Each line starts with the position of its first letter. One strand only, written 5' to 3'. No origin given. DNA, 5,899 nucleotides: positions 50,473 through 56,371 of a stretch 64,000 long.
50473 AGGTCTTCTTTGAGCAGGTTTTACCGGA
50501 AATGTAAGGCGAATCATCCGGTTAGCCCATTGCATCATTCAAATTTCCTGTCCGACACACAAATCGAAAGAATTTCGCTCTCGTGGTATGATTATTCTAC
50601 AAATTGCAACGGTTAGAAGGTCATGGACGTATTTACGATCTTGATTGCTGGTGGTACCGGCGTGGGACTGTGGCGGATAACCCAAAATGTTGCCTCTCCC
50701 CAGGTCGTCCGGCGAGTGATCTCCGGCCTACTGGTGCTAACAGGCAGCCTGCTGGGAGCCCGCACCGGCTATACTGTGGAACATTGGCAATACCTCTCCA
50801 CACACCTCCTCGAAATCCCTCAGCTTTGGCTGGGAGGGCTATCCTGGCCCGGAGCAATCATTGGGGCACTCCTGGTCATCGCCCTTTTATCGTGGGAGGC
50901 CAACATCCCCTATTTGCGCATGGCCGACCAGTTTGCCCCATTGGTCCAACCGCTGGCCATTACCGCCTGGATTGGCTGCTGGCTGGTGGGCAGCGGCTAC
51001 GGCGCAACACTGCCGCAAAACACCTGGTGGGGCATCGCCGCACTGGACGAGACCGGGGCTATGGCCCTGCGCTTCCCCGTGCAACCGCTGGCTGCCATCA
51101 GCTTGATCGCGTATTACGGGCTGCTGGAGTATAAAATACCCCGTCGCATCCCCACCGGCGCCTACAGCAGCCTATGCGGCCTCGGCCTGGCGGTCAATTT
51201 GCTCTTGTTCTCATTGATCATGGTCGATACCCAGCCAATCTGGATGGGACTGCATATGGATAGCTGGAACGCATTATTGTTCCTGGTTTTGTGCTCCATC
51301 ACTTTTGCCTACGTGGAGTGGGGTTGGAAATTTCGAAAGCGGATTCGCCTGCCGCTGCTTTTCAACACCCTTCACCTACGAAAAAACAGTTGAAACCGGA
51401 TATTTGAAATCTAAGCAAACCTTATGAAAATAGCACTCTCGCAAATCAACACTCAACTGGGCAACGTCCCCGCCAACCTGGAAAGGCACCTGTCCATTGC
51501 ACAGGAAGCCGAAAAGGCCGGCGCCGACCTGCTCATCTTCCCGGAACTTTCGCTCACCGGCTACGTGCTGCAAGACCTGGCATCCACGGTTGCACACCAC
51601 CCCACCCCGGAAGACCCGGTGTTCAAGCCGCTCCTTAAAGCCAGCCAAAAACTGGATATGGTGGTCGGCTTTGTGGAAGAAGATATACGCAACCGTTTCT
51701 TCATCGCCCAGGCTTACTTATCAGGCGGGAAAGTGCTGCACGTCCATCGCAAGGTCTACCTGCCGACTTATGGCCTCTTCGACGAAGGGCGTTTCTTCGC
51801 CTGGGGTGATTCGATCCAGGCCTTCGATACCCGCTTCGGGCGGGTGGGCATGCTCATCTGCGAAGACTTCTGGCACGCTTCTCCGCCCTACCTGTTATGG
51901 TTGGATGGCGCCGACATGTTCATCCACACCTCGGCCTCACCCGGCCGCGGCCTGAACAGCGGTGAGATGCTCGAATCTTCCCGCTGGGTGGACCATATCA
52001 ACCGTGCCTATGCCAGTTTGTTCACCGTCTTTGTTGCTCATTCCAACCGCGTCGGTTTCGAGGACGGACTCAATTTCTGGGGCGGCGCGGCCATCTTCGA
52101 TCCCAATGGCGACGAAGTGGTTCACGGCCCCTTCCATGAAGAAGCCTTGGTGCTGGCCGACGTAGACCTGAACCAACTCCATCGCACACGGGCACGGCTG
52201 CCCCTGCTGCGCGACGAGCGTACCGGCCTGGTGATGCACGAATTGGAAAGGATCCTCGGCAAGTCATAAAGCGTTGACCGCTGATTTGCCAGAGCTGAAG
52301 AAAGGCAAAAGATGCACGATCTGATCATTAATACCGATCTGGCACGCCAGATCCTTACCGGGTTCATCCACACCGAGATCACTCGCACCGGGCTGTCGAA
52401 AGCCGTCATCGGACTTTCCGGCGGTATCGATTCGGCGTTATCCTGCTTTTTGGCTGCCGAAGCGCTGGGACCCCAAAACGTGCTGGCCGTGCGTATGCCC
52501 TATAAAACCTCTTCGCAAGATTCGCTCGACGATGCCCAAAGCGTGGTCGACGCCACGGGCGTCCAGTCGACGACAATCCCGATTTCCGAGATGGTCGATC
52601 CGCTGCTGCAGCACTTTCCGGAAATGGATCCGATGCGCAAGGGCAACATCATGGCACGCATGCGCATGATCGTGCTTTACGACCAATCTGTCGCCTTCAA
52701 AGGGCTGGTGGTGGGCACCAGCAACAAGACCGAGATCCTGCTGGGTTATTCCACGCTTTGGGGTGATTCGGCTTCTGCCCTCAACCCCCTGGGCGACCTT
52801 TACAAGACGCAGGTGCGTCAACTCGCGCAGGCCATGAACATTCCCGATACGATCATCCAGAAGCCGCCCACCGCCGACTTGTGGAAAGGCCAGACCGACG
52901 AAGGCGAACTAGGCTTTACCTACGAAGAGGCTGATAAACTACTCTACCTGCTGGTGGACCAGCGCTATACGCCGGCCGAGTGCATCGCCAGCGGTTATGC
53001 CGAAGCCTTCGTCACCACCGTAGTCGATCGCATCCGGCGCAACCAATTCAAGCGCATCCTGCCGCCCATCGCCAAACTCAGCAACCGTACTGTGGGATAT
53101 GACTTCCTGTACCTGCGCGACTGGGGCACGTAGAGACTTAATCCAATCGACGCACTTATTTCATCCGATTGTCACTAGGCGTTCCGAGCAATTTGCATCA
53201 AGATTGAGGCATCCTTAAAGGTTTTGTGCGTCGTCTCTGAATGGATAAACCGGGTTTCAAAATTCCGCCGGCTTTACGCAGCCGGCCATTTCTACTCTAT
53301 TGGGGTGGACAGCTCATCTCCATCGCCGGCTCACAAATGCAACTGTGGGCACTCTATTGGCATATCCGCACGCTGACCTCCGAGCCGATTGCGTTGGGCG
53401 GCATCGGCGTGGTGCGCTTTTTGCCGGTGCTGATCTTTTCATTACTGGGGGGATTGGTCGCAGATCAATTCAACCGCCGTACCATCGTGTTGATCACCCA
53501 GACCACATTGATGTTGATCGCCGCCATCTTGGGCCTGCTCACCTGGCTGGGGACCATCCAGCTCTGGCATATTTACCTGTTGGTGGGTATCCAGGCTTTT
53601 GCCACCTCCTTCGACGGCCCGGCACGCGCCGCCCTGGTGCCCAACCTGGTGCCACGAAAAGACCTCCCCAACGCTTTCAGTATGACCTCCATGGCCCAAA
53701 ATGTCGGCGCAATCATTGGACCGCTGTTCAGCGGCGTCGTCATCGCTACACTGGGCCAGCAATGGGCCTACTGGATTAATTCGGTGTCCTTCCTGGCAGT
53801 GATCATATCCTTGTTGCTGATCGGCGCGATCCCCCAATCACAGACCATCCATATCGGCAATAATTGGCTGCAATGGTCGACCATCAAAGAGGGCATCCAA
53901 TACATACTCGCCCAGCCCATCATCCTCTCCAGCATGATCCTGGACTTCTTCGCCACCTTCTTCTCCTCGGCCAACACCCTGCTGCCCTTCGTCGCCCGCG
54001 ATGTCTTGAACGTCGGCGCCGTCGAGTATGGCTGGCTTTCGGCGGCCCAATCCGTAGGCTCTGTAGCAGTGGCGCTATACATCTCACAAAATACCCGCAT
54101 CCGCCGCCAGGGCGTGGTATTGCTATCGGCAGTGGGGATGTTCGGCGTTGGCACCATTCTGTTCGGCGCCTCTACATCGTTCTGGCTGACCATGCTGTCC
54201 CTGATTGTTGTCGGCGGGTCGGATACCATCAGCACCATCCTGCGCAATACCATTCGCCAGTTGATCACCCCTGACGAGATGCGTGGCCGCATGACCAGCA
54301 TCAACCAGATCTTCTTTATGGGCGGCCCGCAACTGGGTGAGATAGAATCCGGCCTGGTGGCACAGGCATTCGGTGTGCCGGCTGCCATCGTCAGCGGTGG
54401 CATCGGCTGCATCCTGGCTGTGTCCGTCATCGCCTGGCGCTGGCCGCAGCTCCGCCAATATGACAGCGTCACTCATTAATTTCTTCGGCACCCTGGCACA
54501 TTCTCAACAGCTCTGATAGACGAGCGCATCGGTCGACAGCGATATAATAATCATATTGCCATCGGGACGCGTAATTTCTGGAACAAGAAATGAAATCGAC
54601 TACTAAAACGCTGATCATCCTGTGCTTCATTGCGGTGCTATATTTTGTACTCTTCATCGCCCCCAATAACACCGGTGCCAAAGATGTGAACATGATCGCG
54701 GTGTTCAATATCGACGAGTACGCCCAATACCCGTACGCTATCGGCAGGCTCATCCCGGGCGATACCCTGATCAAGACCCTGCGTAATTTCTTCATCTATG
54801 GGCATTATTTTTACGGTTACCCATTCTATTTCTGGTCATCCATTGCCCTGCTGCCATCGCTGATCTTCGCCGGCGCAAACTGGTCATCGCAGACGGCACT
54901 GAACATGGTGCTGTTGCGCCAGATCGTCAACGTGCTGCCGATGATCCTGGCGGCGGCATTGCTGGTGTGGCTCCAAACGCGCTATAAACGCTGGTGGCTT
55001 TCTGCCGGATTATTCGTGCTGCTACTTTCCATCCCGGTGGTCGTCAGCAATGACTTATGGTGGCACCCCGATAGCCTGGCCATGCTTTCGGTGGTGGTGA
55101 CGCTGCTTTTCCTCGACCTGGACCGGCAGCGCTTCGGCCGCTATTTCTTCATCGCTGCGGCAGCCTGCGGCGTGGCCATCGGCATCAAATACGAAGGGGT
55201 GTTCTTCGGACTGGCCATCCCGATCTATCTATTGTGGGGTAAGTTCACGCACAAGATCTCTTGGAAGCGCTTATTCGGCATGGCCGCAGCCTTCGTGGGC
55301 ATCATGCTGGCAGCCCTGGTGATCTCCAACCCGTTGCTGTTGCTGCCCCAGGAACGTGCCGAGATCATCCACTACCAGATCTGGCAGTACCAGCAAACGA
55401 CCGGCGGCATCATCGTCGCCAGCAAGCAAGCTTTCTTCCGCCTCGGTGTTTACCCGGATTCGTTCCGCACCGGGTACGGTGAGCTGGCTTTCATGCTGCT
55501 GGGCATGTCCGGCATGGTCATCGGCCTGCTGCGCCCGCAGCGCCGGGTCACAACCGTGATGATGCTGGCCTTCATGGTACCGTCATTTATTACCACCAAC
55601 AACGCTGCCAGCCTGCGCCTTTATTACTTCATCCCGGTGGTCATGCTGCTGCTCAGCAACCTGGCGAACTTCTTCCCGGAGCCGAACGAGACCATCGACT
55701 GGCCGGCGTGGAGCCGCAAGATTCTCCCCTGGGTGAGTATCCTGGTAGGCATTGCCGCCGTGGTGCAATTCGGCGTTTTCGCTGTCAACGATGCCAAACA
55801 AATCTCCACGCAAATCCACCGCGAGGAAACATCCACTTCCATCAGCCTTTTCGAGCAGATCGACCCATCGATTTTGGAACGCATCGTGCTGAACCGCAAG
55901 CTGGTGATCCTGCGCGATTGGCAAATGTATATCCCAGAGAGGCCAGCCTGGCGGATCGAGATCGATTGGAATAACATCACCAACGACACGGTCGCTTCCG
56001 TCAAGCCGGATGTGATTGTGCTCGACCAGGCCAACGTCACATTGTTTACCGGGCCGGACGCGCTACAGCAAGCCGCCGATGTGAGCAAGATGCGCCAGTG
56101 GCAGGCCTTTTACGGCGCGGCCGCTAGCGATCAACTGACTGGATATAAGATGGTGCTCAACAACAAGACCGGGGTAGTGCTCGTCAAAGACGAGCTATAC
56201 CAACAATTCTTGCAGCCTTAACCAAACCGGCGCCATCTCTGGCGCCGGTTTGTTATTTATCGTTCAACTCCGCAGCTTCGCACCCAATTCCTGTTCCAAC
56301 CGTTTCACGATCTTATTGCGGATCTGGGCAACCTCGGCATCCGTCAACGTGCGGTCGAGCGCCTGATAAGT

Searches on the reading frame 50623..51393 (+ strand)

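Call 65: search_protein_families(library=pfam, max_evalue=0.01, proteins=[window:50623-51393:+])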
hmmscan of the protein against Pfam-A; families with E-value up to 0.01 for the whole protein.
window:50623-51393:+ (256 aa): 1 family
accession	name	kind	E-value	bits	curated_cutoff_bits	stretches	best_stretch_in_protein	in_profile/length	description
PF01790.23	LGT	-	2.5e-18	66.8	24.9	1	3-225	13-201/240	Prolipoprotein diacylglyceryl transferase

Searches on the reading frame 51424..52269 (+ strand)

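Call 65: search_protein_families(library=pfam, max_evalue=0.01, proteins=[window:51424-52269:+])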
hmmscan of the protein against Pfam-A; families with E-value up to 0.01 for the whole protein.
window:51424-52269:+ (281 aa): 1 family
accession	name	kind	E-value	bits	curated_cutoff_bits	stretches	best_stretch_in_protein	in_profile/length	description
PF00795.27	CN_hydrolase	-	2e-35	122.8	23.2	1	2-256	1-255/256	Carbon-nitrogen hydrolase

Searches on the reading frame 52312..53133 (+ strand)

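Call 65: search_protein_families(library=pfam, max_evalue=0.01, proteins=[window:52312-53133:+])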
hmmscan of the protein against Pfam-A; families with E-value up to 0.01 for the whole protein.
window:52312-53133:+ (273 aa): 4 families
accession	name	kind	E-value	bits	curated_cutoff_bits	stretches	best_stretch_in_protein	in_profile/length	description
PF02540.23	NAD_synthase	-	2.8e-76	256.3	21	1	15-251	5-242/242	NAD synthase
PF06508.19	QueC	-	1.1e-05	25.5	22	1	30-92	1-61/210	Queuosine biosynthesis protein QueC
PF03054.22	tRNA_Me_trans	-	1.6e-05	25.1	20.6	0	30-72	2-44/202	tRNA methyl transferase HUP domain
PF00733.27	Asn_synthase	-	0.00058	20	21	1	35-111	24-97/354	Asparagine synthase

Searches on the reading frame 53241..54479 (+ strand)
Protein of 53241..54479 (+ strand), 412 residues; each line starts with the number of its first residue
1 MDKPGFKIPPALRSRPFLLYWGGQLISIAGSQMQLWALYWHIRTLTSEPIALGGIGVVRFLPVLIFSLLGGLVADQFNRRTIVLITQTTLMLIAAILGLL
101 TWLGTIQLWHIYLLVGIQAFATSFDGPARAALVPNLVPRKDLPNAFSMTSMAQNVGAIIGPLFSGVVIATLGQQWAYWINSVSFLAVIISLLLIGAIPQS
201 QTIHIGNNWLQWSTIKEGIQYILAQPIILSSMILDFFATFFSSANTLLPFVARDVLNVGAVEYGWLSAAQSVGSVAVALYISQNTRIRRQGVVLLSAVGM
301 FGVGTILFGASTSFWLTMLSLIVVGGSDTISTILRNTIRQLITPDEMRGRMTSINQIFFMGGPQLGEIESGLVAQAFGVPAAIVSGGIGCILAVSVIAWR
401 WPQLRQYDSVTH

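Call 65: search_protein_families(library=pfam, max_evalue=0.01, proteins=[window:53241-54479:+])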
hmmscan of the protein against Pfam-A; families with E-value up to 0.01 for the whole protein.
window:53241-54479:+ (412 aa): 2 families
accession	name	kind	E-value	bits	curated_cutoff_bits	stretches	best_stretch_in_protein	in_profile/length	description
PF05977.19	MFS_3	-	1.6e-48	165.9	27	1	12-408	7-399/524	Transmembrane secretion effector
PF07690.21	MFS_1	-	1.4e-40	139.8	33.4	2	21-362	2-342/347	Major Facilitator Superfamily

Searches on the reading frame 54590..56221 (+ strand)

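Call 65: search_protein_families(library=pfam, max_evalue=0.01, proteins=[window:54590-56221:+])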
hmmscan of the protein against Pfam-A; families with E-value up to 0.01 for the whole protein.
window:54590-56221:+ (543 aa): 1 family
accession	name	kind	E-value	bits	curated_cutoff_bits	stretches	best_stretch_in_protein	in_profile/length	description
PF13231.12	PMT_2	-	0.00034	21.3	26.1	1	115-240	29-153/160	Dolichyl-phosphate-mannose-protein mannosyltransferase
